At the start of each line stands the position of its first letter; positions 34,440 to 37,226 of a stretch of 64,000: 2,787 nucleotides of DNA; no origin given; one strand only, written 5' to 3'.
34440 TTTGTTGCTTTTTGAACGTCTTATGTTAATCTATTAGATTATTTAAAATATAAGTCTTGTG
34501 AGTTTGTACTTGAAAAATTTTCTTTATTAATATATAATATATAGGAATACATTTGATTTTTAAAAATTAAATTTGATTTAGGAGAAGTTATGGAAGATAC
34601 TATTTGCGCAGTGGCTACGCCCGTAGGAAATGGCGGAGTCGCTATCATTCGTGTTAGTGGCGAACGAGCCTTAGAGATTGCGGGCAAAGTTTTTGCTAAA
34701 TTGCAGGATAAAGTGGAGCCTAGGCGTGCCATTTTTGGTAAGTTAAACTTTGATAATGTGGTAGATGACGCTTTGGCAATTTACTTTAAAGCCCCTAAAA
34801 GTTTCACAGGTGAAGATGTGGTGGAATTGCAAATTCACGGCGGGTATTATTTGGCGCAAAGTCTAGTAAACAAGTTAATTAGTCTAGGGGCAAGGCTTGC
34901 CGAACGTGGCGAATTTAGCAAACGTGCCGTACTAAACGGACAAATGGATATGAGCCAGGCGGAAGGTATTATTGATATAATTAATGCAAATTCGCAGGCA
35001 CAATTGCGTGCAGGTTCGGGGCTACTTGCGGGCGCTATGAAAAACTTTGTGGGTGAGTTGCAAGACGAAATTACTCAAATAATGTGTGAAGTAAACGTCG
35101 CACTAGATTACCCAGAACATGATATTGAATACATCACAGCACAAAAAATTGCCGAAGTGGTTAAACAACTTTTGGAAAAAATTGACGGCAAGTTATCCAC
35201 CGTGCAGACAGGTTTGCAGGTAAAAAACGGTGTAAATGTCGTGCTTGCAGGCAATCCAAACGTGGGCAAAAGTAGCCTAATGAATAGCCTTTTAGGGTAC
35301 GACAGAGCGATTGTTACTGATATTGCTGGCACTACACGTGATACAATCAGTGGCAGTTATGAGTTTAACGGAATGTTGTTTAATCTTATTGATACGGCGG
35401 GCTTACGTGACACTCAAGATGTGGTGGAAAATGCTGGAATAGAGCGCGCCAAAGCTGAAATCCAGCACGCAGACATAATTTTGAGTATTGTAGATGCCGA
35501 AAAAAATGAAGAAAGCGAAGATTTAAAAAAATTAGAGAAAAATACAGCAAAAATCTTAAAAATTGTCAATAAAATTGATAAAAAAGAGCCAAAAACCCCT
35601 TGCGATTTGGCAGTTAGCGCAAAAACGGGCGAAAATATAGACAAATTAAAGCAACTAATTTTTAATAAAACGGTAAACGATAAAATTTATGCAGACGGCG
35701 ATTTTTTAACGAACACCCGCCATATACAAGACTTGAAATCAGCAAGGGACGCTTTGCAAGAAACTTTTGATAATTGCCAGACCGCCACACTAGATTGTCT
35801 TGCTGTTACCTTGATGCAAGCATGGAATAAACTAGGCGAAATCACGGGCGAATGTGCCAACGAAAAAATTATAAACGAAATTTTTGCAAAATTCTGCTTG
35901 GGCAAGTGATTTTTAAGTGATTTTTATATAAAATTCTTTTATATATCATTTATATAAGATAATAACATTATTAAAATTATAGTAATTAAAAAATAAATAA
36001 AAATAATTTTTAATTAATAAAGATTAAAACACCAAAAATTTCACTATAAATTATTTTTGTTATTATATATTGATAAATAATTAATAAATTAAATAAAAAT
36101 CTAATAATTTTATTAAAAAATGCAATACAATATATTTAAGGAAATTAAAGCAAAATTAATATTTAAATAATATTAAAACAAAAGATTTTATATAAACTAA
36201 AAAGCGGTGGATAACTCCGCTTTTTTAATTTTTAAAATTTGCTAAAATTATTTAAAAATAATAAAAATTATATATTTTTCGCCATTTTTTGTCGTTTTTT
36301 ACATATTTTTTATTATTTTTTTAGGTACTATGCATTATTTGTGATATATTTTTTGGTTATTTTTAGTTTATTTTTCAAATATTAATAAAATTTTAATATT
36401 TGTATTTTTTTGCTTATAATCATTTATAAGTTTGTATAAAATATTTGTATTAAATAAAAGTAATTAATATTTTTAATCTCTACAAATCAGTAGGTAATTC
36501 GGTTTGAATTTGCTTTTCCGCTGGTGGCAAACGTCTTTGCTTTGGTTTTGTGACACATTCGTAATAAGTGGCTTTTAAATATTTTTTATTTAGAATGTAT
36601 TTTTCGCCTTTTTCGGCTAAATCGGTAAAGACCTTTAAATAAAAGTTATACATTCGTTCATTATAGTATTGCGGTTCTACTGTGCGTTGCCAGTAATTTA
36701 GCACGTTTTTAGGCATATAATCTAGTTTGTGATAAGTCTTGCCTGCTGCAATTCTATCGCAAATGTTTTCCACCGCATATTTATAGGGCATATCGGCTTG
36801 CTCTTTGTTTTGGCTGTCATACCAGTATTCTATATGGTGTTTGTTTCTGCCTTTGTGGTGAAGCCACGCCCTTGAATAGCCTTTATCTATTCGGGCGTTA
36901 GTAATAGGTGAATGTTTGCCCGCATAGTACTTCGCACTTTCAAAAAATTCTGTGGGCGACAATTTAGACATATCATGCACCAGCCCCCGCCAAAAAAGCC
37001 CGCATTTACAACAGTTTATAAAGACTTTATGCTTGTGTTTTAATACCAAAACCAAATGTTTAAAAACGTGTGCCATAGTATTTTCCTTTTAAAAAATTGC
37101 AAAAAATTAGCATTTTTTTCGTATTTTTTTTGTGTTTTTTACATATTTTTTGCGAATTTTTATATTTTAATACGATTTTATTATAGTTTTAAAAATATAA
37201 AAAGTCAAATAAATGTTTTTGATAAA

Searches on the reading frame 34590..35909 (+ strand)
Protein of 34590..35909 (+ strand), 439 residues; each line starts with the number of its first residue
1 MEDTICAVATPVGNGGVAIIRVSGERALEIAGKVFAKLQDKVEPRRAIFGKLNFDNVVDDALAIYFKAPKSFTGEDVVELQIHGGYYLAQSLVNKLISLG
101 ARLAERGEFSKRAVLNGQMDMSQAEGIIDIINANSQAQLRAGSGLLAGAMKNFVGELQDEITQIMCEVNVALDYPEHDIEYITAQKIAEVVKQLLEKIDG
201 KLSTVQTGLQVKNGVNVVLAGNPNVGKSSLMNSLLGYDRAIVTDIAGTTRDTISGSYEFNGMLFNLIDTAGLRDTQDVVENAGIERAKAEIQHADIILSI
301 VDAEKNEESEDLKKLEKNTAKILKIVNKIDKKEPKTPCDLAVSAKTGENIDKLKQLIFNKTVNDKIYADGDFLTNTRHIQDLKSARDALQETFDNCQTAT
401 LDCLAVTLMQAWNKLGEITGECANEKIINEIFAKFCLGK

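Call 9: search_protein_families(library=pfam, proteins=[window:34590-35909:+])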
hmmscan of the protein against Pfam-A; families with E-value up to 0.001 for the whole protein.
window:34590-35909:+ (439 aa): 7 families
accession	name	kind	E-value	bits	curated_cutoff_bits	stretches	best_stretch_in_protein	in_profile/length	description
PF12631.12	MnmE_helical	-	1.1e-48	166.6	40.1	1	122-436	2-211/211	MnmE helical domain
PF10396.14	TrmE_N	-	4.3e-39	133.8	29.8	1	4-118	1-117/117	GTP-binding protein TrmE N-terminus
PF01926.29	MMR_HSR1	-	1.9e-25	89.6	21.9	1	216-328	1-113/113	50S ribosome-binding GTPase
PF02421.24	FeoB_N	-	3.6e-13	49.7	27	1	216-332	2-118/156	Ferrous iron transport protein B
PF00009.33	GTP_EFTU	-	1.3e-06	28.5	26.5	1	215-362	4-151/188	Elongation factor Tu GTP binding domain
PF00350.29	Dynamin_N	-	7.9e-06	26.4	27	0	264-319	103-154/168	Dynamin family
PF04548.22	AIG1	-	8e-05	22.5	27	1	216-302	2-92/212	AIG1 family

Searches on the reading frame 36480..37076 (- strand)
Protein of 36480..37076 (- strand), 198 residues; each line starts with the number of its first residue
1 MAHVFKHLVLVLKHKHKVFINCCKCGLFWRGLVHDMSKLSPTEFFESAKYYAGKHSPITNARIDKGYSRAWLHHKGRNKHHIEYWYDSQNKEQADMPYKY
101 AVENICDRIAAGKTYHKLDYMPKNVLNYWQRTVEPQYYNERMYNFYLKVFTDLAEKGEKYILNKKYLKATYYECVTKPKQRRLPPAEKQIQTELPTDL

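Call 10: search_protein_families(library=pfam, proteins=[window:36480-37076:-])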
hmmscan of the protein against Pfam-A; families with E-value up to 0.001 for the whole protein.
window:36480-37076:- (198 aa): 1 family
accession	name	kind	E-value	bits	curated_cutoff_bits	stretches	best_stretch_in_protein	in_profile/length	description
PF18907.5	DUF5662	-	2.4e-33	115.4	27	1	6-132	4-136/156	Family of unknown function (DUF5662)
